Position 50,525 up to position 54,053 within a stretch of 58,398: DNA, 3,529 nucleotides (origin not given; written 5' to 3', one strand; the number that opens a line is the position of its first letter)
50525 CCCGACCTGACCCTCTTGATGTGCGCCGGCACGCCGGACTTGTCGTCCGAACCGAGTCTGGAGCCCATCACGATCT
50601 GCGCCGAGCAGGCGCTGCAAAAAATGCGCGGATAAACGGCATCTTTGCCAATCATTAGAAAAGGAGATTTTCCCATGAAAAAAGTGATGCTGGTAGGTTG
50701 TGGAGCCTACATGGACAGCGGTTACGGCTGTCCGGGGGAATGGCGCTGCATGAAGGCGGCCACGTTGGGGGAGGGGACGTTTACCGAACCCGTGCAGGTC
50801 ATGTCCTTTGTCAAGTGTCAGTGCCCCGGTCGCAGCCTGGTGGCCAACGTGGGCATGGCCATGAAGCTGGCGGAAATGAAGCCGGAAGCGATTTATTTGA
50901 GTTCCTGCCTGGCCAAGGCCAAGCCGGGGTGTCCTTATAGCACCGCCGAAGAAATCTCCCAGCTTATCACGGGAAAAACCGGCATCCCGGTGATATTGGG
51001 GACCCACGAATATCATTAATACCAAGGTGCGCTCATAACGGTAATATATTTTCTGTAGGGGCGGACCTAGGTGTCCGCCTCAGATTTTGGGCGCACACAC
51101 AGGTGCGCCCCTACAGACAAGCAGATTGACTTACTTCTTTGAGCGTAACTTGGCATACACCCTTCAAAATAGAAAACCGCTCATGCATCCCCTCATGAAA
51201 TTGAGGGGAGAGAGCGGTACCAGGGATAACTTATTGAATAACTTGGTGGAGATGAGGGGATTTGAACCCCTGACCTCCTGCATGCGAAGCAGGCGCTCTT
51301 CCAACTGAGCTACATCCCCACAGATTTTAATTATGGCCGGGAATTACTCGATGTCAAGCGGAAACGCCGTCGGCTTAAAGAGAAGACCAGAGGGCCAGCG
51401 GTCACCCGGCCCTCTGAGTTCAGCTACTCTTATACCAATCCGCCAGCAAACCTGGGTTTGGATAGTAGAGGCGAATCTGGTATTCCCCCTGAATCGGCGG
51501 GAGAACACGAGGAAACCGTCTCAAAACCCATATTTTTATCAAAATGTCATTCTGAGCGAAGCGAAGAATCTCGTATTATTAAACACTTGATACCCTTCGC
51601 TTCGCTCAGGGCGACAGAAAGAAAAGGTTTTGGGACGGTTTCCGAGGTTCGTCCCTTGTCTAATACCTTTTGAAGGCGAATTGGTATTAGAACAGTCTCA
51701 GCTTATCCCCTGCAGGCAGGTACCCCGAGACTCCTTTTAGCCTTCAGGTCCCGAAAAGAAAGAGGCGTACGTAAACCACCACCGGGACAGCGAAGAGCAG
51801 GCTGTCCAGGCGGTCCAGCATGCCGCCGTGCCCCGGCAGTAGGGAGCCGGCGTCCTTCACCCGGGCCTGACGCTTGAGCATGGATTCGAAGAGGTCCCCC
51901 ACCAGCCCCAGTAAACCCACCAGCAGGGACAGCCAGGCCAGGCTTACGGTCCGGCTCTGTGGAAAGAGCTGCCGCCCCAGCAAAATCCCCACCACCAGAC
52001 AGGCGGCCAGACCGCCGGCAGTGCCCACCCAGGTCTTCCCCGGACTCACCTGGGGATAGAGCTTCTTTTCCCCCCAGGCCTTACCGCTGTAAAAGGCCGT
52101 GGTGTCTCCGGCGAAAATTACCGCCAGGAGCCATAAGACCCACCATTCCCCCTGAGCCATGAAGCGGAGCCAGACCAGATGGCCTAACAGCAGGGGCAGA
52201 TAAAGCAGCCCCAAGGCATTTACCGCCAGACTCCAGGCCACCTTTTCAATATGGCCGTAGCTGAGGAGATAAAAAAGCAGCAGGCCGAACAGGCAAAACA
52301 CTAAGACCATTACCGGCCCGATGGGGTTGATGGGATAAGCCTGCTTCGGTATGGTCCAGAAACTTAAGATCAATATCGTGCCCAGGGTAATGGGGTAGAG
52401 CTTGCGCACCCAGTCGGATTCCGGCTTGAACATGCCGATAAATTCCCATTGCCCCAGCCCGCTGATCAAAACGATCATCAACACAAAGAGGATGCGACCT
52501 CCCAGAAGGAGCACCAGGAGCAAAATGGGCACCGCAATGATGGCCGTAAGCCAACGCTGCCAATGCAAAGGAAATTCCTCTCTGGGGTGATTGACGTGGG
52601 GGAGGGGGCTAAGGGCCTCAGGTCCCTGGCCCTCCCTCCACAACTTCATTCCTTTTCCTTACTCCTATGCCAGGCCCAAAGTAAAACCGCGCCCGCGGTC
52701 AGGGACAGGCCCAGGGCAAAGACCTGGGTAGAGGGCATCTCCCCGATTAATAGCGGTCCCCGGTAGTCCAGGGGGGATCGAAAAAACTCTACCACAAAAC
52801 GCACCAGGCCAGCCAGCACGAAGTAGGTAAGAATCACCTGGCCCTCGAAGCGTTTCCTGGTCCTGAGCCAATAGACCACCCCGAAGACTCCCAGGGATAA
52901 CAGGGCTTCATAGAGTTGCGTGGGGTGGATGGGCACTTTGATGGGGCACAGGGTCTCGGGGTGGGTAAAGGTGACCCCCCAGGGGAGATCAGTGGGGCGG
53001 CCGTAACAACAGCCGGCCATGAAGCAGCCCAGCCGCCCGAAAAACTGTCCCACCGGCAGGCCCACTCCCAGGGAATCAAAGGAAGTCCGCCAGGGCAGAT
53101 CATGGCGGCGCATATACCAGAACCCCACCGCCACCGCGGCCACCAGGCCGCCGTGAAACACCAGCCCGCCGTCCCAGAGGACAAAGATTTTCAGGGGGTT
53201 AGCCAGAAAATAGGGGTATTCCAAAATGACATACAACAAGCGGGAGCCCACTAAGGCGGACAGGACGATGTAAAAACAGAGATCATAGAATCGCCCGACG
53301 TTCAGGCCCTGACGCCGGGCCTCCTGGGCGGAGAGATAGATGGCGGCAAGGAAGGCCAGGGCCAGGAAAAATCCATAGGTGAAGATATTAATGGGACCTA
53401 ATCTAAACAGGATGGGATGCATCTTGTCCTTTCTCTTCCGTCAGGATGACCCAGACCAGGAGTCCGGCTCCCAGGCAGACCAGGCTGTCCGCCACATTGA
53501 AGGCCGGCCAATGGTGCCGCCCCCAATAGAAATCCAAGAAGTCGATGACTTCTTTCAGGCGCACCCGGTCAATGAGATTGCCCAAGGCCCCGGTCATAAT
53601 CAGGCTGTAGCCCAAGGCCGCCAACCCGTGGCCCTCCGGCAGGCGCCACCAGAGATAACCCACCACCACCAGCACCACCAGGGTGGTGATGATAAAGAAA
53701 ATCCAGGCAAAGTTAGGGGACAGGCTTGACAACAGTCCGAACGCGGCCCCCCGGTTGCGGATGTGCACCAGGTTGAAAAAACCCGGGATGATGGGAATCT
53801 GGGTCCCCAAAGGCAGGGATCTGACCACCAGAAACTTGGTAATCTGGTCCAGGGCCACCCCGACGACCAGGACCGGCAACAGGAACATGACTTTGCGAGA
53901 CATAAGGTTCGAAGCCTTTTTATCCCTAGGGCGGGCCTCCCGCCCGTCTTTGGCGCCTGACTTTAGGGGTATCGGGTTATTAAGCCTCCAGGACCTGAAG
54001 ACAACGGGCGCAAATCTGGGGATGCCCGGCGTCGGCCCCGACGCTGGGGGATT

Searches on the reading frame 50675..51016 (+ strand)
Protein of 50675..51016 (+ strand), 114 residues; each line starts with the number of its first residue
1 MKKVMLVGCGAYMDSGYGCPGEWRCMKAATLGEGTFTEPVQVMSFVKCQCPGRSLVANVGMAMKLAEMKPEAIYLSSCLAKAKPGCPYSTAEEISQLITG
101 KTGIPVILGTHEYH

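Call 25: search_protein_families(library=pfam, proteins=[window:50675-51016:+], max_evalue=0.001)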
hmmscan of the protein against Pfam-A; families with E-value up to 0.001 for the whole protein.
window:50675-51016:+ (114 aa): 1 family
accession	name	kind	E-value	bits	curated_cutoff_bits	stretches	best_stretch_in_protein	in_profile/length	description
PF08821.16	CGGC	-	6.4e-21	75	27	1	3-111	1-106/106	CGGC domain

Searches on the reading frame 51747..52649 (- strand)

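Call 25: search_protein_families(library=pfam, proteins=[window:51747-52649:-], max_evalue=0.001)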
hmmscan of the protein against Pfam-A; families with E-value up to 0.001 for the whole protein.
window:51747-52649:- (301 aa): 2 families
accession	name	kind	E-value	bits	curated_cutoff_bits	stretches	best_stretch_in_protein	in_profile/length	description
PF01148.25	CTP_transf_1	-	4.5e-61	207.4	24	1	30-295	1-261/264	Cytidylyltransferase family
PF01864.22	CarS-like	-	0.00085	19.8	22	1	201-294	44-139/175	CDP-archaeol synthase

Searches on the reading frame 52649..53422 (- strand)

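Call 25: search_protein_families(library=pfam, proteins=[window:52649-53422:-], max_evalue=0.001)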
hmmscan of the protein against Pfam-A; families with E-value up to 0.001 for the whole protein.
window:52649-53422:- (258 aa): 1 family
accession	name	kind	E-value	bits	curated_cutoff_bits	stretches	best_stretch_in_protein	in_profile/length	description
PF01790.23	LGT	-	5.3e-66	222.8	24.9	1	3-246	1-237/240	Prolipoprotein diacylglyceryl transferase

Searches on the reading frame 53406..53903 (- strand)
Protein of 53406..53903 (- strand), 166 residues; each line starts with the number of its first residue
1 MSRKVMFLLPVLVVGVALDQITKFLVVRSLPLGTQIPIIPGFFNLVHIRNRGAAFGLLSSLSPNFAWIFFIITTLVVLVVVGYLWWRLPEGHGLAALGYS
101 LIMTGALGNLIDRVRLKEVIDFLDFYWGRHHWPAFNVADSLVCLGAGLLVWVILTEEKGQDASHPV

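Call 43: search_protein_families(library=pfam, proteins=[window:53406-53903:-], max_evalue=0.001)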
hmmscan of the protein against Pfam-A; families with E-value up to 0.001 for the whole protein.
window:53406-53903:- (166 aa): 1 family
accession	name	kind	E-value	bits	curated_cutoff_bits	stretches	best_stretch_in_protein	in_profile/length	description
PF01252.23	Peptidase_A8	-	1.2e-42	145.9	25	1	12-154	2-141/142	Signal peptidase (SPase) II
